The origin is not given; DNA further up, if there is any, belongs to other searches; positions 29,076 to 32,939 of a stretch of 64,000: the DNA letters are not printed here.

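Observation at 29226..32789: CotH-family (atypical kinase) protein with twin lamin-tail domains and a Lys-tailed PEP-CTERM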

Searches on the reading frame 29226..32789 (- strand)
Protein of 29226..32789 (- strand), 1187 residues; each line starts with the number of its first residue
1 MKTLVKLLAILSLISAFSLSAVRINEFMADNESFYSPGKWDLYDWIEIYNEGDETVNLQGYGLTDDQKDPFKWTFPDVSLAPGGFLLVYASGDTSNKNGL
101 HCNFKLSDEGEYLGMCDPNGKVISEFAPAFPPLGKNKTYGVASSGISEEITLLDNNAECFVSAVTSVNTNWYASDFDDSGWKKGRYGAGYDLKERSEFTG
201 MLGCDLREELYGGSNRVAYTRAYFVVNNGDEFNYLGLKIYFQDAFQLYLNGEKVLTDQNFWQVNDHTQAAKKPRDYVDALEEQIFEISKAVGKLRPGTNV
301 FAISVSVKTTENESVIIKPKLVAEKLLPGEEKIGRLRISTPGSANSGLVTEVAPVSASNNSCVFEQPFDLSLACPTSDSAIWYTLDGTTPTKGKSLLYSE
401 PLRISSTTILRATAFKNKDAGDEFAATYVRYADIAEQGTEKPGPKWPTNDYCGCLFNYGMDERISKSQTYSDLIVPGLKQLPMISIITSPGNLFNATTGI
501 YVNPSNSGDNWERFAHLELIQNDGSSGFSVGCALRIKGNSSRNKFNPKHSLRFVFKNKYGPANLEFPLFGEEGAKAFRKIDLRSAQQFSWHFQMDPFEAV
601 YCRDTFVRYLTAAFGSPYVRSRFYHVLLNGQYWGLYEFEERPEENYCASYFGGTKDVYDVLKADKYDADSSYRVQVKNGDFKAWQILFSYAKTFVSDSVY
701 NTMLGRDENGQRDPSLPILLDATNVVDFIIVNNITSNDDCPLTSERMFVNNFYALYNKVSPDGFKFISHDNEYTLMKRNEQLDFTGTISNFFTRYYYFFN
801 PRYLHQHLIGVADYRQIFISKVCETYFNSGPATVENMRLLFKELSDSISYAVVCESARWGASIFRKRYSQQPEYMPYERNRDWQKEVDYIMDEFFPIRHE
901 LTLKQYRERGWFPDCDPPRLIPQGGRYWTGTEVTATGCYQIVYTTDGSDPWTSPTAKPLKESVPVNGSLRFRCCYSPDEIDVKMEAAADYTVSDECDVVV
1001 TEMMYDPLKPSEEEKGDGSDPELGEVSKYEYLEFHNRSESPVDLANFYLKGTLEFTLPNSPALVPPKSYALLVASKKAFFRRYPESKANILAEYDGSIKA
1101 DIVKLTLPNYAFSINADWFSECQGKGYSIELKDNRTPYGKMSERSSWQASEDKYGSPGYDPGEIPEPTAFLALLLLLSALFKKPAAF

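Call 5: search_protein_families(library=pfam, proteins=[window:29226-32789:-], max_evalue=0.01)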
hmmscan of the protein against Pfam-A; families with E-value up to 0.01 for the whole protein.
window:29226-32789:- (1187 aa): 4 families
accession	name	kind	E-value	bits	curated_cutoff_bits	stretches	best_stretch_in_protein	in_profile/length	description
PF00932.25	LTD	-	4e-27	95.2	34.3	2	20-126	6-105/109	Lamin Tail Domain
PF13290.12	CHB_HEX_C_1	-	1.5e-18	67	22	2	367-418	9-59/67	Chitobiase/beta-hexosaminidase C-terminal domain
PF08757.17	CotH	-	3.2e-17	63.5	23.8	1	534-875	1-311/322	CotH kinase protein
PF13287.12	Fn3_assoc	-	7.5e-16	58.4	23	1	372-420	3-51/59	Fn3 associated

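Call 6: search_protein_families(library=ncbifam, proteins=[window:29226-32789:-], max_evalue=0.1)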
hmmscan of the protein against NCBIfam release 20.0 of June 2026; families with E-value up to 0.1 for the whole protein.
window:29226-32789:- (1187 aa): 0 families

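Call 9: search_solved_structures(query=window:29226-32789:-, max_evalue=0.01, show_alignments=3)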
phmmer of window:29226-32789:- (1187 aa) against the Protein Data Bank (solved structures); distinct sequences matched with E-value up to 0.01: 0.

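Call 10: find_homologous_proteins(query=window:29226-32789:-, max_evalue=0.00001)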
Query window:29226-32789:- (1187 aa): 446 proteins with E <= 0.00001 among 8000 candidates; the best 120 are listed.
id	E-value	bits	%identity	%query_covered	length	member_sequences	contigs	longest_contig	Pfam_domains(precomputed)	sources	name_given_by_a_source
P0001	0.0e+0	2780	100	100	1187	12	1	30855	PF08757.18,PF00932.26,PF13287.13,PF13290.14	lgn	-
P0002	0.0e+0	1014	43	97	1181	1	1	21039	PF08757.18,PF00932.26,PF13287.13,PF13290.14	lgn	-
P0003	8.3e-285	966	41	98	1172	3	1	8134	PF08757.18,PF00932.26,PF13287.13,PF13290.14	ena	-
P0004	1.1e-253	863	44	82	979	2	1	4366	PF08757.18,PF00932.26,PF13287.13,PF13290.14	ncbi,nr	ncbi:CotH kinase family protein [bacterium]|nr:CotH kinase family protein [bacterium]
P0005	1.7e-253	862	38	98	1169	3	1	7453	PF08757.18,PF00932.26,PF13287.13,PF13290.14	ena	-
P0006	3.3e-246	838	43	83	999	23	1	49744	PF08757.18,PF00932.26,PF13287.13,PF13290.14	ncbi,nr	ncbi:CotH kinase family protein [bacterium]|nr:CotH kinase family protein [bacterium]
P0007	1.6e-228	779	47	55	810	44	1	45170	PF08757.18,PF00932.26,PF13287.13,PF13290.14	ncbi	-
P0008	3.5e-226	772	48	56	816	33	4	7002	PF08757.18,PF00932.26,PF13287.13,PF13290.14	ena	-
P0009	2.3e-224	766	47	55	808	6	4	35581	PF08757.18,PF00932.26,PF13287.13,PF13290.14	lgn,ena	-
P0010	2.6e-213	729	46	55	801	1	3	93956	PF08757.18,PF00932.26,PF13287.13,PF13290.14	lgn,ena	-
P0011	1.2e-181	624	35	79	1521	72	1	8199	PF08757.18,PF00932.26,PF13287.13,PF13290.14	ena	-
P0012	5.2e-179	615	33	98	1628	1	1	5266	PF08757.18,PF00932.26,PF13287.13,PF13290.14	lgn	-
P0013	2.9e-167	577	32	97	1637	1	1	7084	PF08757.18,PF00932.26,PF13287.13,PF13290.14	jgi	-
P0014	1.8e-163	564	32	98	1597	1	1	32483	PF08757.18,PF00932.26,PF13287.13,PF13290.14,PF18884.6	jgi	jgi:hypothetical protein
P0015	6.5e-161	556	36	50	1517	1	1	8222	PF08757.18,PF00932.26,PF13287.13,PF13290.14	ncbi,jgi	-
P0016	9.1e-160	552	35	53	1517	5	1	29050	PF08757.18,PF00932.26,PF13287.13,PF13290.14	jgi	jgi:hypothetical protein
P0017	5.1e-155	536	30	83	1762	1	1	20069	PF08757.18,PF07691.18,PF00932.26,PF13287.13,PF13290.14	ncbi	-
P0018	6.7e-155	536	34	54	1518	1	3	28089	PF08757.18,PF00932.26,PF13287.13,PF13290.14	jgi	jgi:hypothetical protein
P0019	1.1e-149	518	32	70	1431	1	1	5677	PF08757.18,PF00932.26,PF13287.13,PF13290.14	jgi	-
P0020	3.3e-146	507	33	69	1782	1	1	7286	PF22352.3,PF08757.18,PF00932.26,PF13287.13,PF13290.14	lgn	-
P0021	4.5e-146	506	30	78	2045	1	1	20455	PF07679.23,PF13895.13,PF08757.18,PF07686.24,PF00932.26,PF13927.13,PF22633.4,PF13287.13,PF13290.14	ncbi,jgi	ncbi:MAG: hypothetical protein QOF48_313 [Verrucomicrobiota bacterium]|jgi:hypothetical protein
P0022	2.0e-145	504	30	83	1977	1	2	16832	PF07679.23,PF13895.13,PF08757.18,PF00932.26,PF13927.13,PF13287.13,PF13290.14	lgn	-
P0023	1.3e-144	502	32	63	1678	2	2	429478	PF08757.18,PF07691.18,PF00932.26,PF13287.13,PF13290.14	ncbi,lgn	-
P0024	3.3e-144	500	30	53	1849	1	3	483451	PF08757.18,PF00932.26,PF13287.13,PF13290.14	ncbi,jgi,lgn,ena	-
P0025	1.3e-143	498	30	84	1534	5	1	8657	PF08757.18,PF00932.26,PF13287.13,PF13290.14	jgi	jgi:hypothetical protein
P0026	1.8e-142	494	31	66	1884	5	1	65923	PF08757.18,PF00932.26,PF13287.13,PF13290.14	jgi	-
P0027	3.0e-142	494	35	53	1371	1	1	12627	PF08757.18,PF00932.26,PF13287.13,PF13290.14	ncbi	ncbi:lamin tail domain-containing protein [Planctomycetota bacterium]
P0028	3.3e-142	494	34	59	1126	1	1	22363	PF08757.18,PF07691.18,PF00932.26,PF13287.13,PF13290.14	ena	-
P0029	7.4e-142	492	33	61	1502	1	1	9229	PF08757.18,PF07691.18,PF00932.26,PF00404.25,PF13287.13,PF13290.14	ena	-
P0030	1.3e-139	485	29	81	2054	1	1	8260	PF07679.23,PF13895.13,PF08757.18,PF07686.24,PF00932.26,PF13927.13,PF22633.4,PF13287.13,PF00047.32,PF13290.14,PF18884.6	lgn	-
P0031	2.5e-138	481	33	53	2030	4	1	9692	PF08757.18,PF00932.26,PF24517.3,PF13287.13,PF13290.14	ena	-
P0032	8.2e-138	479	32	63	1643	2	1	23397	PF08757.18,PF07691.18,PF00932.26,PF13287.13,PF13290.14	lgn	-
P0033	8.6e-137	476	34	54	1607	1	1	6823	PF08757.18,PF00932.26,PF13287.13,PF13385.14,PF13290.14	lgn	-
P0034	1.4e-135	472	29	82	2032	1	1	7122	PF07679.23,PF00754.32,PF13895.13,PF08757.18,PF00932.26,PF13927.13,PF22633.4,PF13287.13,PF13290.14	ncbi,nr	ncbi:MAG TPA: lamin tail domain-containing protein [Methylomirabilota bacterium]|nr:lamin tail domai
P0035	1.3e-134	468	28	91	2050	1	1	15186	PF07679.23,PF13895.13,PF08757.18,PF00932.26,PF13927.13,PF22633.4,PF13287.13,PF13290.14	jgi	jgi:hypothetical protein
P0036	2.7e-133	464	33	60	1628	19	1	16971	PF08757.18,PF07691.18,PF00932.26,PF13287.13,PF13290.14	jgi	jgi:hypothetical protein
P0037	7.1e-133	463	30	96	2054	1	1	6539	PF08757.18,PF07691.18,PF00932.26,PF03160.21,PF13287.13,PF13290.14,PF00041.28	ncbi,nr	ncbi:MAG: lamin tail domain-containing protein, partial [Planctomycetes bacterium]|nr:lamin tail dom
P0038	7.1e-133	463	32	60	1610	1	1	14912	PF08757.18,PF07691.18,PF00932.26,PF13287.13,PF13290.14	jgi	jgi:hypothetical protein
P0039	1.4e-131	458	35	53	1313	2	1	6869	PF08757.18,PF00932.26,PF13287.13,PF13290.14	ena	-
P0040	4.8e-131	457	31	63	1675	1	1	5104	PF08757.18,PF07691.18,PF00932.26,PF13287.13,PF13290.14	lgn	-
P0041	1.7e-130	455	29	80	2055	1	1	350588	PF07679.23,PF13895.13,PF08757.18,PF00932.26,PF13927.13,PF22633.4,PF13287.13,PF00047.32,PF13290.14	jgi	jgi:hypothetical protein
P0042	6.0e-130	453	31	96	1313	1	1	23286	PF08757.18,PF00932.26,PF13287.13,PF13290.14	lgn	-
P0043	7.9e-130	453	31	62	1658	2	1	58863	PF08757.18,PF00932.26,PF13287.13,PF13385.14,PF13290.14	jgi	jgi:hypothetical protein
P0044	7.6e-129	449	33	54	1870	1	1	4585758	PF08757.18,PF07691.18,PF00932.26,PF13287.13,PF13290.14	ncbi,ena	-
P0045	1.0e-128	449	29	65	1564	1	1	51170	PF00754.32,PF08757.18,PF00932.26,PF14652.12,PF13287.13,PF13290.14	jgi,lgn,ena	-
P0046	8.8e-127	442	29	82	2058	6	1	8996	PF07679.23,PF13895.13,PF08757.18,PF00932.26,PF13927.13,PF22633.4,PF13287.13,PF00047.32,PF13290.14,PF18884.6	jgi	jgi:hypothetical protein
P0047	1.5e-126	442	34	51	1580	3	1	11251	PF08757.18,PF00932.26,PF13287.13,PF13290.14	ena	-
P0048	3.1e-126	441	29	64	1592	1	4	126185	PF08757.18,PF00932.26,PF13287.13,PF13290.14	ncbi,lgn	-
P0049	2.7e-125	438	30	63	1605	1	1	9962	PF00754.32,PF08757.18,PF00932.26,PF13287.13,PF13290.14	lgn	-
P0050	4.1e-125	437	29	64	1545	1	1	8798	PF08757.18,PF00932.26,PF13287.13,PF13290.14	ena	-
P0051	8.7e-125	436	34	51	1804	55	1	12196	PF08757.18,PF00932.26,PF00404.25,PF13287.13,PF13290.14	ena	-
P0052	1.3e-124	435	34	52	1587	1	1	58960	PF08757.18,PF00932.26,PF00404.25,PF13287.13,PF13290.14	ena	-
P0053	5.0e-124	433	28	66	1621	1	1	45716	PF08757.18,PF07691.18,PF00932.26,PF13287.13,PF13290.14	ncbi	-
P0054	3.0e-123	431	30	63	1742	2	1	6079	PF08757.18,PF00932.26,PF13290.14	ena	-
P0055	2.3e-122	428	29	64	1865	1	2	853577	PF08757.18,PF00932.26,PF13287.13,PF13290.14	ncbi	-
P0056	2.8e-122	428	30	96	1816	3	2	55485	PF08757.18,PF00932.26,PF13287.13,PF13290.14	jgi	-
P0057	1.0e-121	426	31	69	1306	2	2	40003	PF13313.12,PF08757.18,PF00932.26,PF13287.13,PF13290.14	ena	-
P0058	1.8e-121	425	34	52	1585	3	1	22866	PF08757.18,PF00932.26,PF00404.25,PF13287.13,PF13290.14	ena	-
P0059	3.2e-121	424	29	80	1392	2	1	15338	PF08757.18,PF00932.26,PF13287.13,PF13290.14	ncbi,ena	-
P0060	6.0e-121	423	30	88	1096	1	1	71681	PF08757.18,PF00932.26,PF13287.13,PF13290.14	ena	-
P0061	8.4e-120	419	31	53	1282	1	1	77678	PF08757.18,PF00932.26,PF13287.13,PF18962.8,PF13290.14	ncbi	-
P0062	1.0e-118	416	29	81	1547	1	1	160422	PF08757.18,PF00932.26,PF00404.25,PF13287.13,PF13290.14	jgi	jgi:hypothetical protein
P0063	2.8e-118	414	32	62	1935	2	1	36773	PF08757.18,PF00932.26,PF13287.13,PF13290.14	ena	-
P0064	1.7e-117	412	27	80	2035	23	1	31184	PF07679.23,PF00754.32,PF13895.13,PF08757.18,PF00932.26,PF13927.13,PF22633.4,PF13287.13,PF00047.32,PF13290.14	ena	-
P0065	6.7e-117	410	33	53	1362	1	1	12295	PF08757.18,PF00932.26,PF13287.13,PF13290.14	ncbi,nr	ncbi:MAG: hypothetical protein GY899_18225, partial [Verrucomicrobiaceae bacterium]|nr:hypothetical 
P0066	1.7e-116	408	29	65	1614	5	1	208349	PF08757.18,PF00932.26,PF13287.13,PF13290.14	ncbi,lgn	-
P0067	4.5e-116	407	29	62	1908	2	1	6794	PF07081.19,PF08757.18,PF00932.26,PF13287.13,PF13290.14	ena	-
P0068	5.7e-116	407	29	51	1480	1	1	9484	PF08757.18,PF00932.26,PF13287.13,PF13290.14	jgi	jgi:hypothetical protein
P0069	7.3e-115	403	27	82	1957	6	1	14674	PF08757.18,PF00932.26,PF13287.13,PF13290.14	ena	-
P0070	1.3e-114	402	29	71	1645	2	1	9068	PF08757.18,PF00932.26,PF13287.13,PF13290.14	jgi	-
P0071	5.9e-114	400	32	52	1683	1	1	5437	PF08757.18,PF00932.26,PF13287.13,PF13385.14,PF13290.14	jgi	-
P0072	2.1e-113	398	33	52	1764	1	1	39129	PF08757.18,PF00932.26,PF26342.1,PF13287.13,PF13290.14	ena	-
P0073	3.6e-113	397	33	52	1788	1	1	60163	PF08757.18,PF00932.26,PF13287.13,PF13290.14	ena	-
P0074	2.0e-112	395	31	52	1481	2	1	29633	PF08757.18,PF00932.26,PF13287.13,PF13290.14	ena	-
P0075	4.8e-112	394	29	69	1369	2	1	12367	PF08757.18,PF00932.26,PF13287.13,PF13290.14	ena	-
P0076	8.4e-112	393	34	51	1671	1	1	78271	PF08757.18,PF00932.26,PF13287.13,PF13385.14,PF13290.14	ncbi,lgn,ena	-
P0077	8.9e-112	393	36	49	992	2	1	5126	PF08757.18,PF00932.26,PF13287.13,PF13290.14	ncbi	ncbi:MAG: CotH kinase family protein, partial [Akkermansiaceae bacterium]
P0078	5.2e-110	387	28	97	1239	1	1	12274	PF08757.18,PF00932.26,PF13287.13,PF13290.14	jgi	-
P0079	2.3e-109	385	32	52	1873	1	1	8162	PF08757.18,PF00932.26,PF13287.13,PF13385.14,PF13290.14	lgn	-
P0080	3.6e-108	381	30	51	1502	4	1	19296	PF08757.18,PF00932.26,PF13287.13,PF13290.14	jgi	jgi:hypothetical protein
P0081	4.1e-108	381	29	70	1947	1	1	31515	PF21027.4,PF22352.3,PF00801.27,PF08757.18,PF00932.26,PF13287.13,PF13290.14,PF19078.7,PF18911.7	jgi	jgi:PKD repeat protein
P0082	5.0e-108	380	33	51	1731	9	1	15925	PF08757.18,PF00932.26,PF00404.25,PF13287.13,PF13290.14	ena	-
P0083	2.0e-107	378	29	70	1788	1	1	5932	PF08757.18,PF13205.13,PF00932.26,PF13287.13,PF13290.14,PF02018.24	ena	-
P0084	5.4e-107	377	29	70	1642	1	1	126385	PF08757.18,PF13205.13,PF00932.26,PF13287.13,PF13290.14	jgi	jgi:Lamin Tail Domain/CotH kinase protein/Chitobiase/beta-hexosaminidase C-terminal domain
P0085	1.4e-106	376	29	96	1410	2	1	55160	PF08757.18,PF00932.26,PF13287.13,PF13290.14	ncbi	ncbi:MAG: lamin tail domain-containing protein [Planctomycetota bacterium]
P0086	4.1e-106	374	31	58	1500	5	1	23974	PF08757.18,PF00932.26,PF13287.13,PF13290.14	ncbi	-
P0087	7.7e-106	373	25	81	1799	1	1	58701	PF08757.18,PF00932.26,PF13287.13,PF13290.14,PF18884.6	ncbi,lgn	-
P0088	1.2e-105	373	30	54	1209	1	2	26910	PF08757.18,PF00932.26,PF13287.13,PF13290.14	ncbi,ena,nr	ncbi:MAG: lamin tail domain-containing protein [Phycisphaerae bacterium]|nr:lamin tail domain-contai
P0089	1.4e-105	372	29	52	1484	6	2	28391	PF08757.18,PF00932.26,PF13287.13,PF13290.14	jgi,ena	jgi:hypothetical protein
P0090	4.4e-104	367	29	81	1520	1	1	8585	PF08757.18,PF00932.26,PF13287.13,PF13290.14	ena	-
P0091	7.3e-104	367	26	81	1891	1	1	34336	PF08757.18,PF00932.26,PF13287.13,PF13290.14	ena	-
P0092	1.4e-103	366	48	9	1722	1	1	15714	PF08757.18,PF00932.26,PF13287.13,PF18962.8,PF13290.14,PF18998.7,PF21471.4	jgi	jgi:hypothetical protein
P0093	2.5e-103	365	32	52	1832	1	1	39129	PF08757.18,PF00932.26,PF13287.13,PF13290.14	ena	-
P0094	3.6e-103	364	30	50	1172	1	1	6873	PF08757.18,PF00932.26,PF13287.13,PF13290.14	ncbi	-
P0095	3.9e-103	364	26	80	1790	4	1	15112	PF08757.18,PF00932.26,PF13287.13,PF13290.14,PF18884.6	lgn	-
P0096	6.2e-103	364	30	79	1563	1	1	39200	PF08757.18,PF00932.26,PF13287.13,PF13290.14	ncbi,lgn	-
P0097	2.2e-102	362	26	69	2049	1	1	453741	PF08757.18,PF00932.26,PF13287.13,PF13290.14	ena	-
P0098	2.6e-102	361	29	52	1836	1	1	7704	PF08757.18,PF00932.26,PF13287.13,PF13385.14,PF13290.14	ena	-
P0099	2.4e-101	358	28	69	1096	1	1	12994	PF08757.18,PF00932.26,PF13287.13,PF18962.8,PF13290.14,PF13860.13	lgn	-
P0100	2.5e-101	358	29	69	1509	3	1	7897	PF08757.18,PF00932.26,PF13287.13,PF13290.14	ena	-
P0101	2.5e-101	358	31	52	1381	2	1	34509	PF08757.18,PF00932.26,PF13287.13,PF13290.14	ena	-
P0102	2.8e-100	355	30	61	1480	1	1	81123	PF08757.18,PF00932.26,PF13287.13,PF13290.14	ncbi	-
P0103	3.6e-100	354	31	55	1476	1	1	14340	PF08757.18,PF00932.26,PF13287.13,PF13290.14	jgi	-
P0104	1.1e-99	353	32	53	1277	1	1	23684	PF08757.18,PF00932.26,PF13287.13,PF13290.14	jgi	-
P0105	4.2e-98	348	26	28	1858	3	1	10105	PF08757.18,PF00932.26,PF13287.13,PF13290.14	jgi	jgi:hypothetical protein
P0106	1.1e-97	346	24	32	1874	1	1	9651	PF08757.18,PF00932.26,PF13287.13,PF18962.8,PF13290.14,PF18998.7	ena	-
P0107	1.4e-97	346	28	79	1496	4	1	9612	PF08757.18,PF00932.26,PF13287.13,PF13290.14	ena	-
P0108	2.4e-97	345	25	70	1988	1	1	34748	PF08757.18,PF00932.26,PF13287.13,PF13290.14,PF19078.7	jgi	jgi:hypothetical protein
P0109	3.6e-97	344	31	53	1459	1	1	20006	PF08757.18,PF00932.26,PF13287.13,PF13290.14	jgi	jgi:hypothetical protein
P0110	4.3e-97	344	30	53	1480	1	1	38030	PF08757.18,PF00932.26,PF13287.13,PF13290.14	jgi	-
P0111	1.3e-96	343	27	70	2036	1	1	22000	PF07679.23,PF08757.18,PF00932.26,PF13927.13,PF13287.13,PF13385.14,PF13290.14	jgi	jgi:Lamin Tail Domain/CotH kinase protein/Chitobiase/beta-hexosaminidase C-terminal domain/Concanava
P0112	4.7e-96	341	28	70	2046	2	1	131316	PF08757.18,PF07691.18,PF00932.26,PF13287.13,PF13385.14,PF13290.14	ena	-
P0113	7.8e-96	340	27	70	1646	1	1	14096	PF08757.18,PF00932.26,PF13287.13,PF13290.14,PF19078.7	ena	-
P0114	9.5e-95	336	31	51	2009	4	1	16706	PF08757.18,PF00932.26,PF13287.13,PF13385.14,PF13290.14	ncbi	-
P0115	2.5e-94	335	29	52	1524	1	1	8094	PF08757.18,PF00932.26,PF13287.13,PF13290.14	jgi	jgi:hypothetical protein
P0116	2.7e-94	335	30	51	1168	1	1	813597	PF08757.18,PF00932.26,PF13287.13,PF13290.14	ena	-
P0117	1.4e-92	329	29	78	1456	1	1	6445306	PF08757.18,PF00932.26,PF13287.13,PF13290.14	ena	-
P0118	8.6e-92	327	28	63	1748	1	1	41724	PF00754.32,PF08757.18,PF00932.26,PF22633.4,PF13287.13,PF13385.14,PF13290.14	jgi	jgi:hypothetical protein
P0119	2.7e-90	322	29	62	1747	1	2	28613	PF00754.32,PF08757.18,PF00932.26,PF22633.4,PF13287.13,PF13385.14,PF13290.14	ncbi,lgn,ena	-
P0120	3.8e-90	321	30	52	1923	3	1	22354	PF08757.18,PF00932.26,PF13287.13,PF13385.14,PF13290.14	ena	-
